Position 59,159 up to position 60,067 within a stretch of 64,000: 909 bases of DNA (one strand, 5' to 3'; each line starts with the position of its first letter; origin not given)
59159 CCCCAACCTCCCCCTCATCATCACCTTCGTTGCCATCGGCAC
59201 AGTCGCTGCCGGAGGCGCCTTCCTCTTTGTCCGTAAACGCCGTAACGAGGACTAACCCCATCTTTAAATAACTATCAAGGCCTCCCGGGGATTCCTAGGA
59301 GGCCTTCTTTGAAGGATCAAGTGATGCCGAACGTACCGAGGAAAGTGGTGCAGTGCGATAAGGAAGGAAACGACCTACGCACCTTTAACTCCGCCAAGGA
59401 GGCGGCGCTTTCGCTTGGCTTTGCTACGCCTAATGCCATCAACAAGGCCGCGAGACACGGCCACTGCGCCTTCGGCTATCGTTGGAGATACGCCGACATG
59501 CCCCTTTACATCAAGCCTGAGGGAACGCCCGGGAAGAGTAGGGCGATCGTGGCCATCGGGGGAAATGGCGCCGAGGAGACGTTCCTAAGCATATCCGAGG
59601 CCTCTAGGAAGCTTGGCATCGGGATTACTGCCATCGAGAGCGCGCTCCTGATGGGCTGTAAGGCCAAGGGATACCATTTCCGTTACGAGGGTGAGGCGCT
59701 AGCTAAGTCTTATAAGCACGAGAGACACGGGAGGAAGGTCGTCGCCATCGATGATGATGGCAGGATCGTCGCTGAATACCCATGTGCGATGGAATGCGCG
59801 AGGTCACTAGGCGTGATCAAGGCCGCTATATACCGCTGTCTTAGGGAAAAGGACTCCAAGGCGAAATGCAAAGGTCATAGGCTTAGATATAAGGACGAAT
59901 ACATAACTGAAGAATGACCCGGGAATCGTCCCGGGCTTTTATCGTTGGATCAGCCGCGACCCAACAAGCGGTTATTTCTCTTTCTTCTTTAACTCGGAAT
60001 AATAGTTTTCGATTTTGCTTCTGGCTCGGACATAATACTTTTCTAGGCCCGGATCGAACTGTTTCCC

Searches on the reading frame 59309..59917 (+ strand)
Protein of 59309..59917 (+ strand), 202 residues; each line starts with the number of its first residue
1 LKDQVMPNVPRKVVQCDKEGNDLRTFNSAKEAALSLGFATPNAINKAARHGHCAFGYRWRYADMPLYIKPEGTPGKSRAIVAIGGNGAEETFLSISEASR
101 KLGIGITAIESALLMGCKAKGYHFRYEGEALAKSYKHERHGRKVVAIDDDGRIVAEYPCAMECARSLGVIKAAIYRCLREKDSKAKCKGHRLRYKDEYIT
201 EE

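Call 14: search_protein_families(library=pfam, proteins=[window:59309-59917:+], max_evalue=0.01)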
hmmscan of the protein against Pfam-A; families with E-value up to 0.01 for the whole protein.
window:59309-59917:+ (202 aa): 3 families
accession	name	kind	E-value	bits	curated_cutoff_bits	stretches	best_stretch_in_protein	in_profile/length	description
PF22083.2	I-HmuI_NUMOD-like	-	4.2e-13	49.1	27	2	81-125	1-46/46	DNA endonuclease I-HmuI-like, NUMOD-like domain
PF07453.19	NUMOD1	-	3.9e-09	36.9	22.8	1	12-47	2-36/37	NUMOD1 domain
PF18024.7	HTH_50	-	0.0017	18.5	27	0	152-178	18-44/50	Helix-turn-helix domain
